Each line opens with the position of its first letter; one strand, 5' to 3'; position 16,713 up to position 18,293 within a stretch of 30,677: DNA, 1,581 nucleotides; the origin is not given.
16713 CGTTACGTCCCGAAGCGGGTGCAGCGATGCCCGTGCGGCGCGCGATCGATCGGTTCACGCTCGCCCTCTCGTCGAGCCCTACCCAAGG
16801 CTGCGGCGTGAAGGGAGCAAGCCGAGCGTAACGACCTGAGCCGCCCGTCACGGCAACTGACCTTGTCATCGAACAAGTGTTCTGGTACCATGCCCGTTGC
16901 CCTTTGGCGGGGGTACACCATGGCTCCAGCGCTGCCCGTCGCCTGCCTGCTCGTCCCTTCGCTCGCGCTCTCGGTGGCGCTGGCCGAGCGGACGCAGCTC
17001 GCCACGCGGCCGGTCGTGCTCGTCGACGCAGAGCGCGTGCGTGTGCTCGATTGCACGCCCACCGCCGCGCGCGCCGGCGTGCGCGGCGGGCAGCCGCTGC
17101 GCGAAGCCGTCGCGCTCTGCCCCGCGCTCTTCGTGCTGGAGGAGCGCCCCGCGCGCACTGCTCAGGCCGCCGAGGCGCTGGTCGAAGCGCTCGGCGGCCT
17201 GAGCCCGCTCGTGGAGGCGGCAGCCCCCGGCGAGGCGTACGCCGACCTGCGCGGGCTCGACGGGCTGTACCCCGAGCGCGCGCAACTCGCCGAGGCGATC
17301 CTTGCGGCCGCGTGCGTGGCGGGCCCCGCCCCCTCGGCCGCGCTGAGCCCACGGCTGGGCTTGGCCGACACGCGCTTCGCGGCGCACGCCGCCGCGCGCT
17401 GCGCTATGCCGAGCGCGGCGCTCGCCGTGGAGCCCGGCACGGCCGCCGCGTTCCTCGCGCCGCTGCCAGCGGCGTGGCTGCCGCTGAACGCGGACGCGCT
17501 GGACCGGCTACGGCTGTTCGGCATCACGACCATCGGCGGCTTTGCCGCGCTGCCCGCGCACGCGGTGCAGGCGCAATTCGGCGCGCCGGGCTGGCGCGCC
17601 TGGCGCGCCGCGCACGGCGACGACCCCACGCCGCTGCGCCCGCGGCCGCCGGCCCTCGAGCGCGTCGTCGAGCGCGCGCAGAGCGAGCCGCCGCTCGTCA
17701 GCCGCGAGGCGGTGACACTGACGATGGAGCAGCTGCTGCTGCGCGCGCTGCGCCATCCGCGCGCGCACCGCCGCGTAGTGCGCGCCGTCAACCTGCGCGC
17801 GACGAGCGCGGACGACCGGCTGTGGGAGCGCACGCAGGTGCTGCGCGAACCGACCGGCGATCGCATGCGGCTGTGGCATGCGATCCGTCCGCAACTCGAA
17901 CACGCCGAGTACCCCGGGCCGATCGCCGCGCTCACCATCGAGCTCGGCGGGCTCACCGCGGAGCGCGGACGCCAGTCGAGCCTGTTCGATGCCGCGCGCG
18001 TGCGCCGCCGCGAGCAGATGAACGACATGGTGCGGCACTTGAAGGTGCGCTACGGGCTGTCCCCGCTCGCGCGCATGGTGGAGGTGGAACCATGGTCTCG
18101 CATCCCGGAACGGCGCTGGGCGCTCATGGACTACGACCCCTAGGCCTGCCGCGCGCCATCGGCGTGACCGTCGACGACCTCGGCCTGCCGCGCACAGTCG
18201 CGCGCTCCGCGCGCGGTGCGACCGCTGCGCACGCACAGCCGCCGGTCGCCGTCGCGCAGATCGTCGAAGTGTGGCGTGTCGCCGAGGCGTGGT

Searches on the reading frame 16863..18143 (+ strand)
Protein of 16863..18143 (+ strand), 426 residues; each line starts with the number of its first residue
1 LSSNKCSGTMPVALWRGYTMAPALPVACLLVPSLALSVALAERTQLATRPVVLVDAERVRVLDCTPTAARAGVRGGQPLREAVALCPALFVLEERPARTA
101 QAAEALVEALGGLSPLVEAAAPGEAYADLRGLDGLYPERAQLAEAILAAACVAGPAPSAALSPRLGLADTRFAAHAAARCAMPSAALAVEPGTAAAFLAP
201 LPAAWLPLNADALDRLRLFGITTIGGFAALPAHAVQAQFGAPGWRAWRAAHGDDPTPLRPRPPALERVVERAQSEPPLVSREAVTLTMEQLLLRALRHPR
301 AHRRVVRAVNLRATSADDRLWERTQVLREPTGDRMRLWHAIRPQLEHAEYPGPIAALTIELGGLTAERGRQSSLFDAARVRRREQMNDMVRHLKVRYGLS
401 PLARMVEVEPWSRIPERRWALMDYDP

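Call 54: search_protein_families(library=pfam, proteins=[window:16863-18143:+], max_evalue=0.001)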
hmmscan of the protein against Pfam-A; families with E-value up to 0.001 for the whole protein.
window:16863-18143:+ (426 aa): 2 families
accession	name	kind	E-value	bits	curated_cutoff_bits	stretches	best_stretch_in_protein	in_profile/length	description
PF00817.25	IMS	-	4.1e-17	62.9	23.2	1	36-177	8-146/148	impB/mucB/samB family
PF11799.13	IMS_C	-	0.00018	22.3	20.7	1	277-374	13-109/109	impB/mucB/samB family C-terminal domain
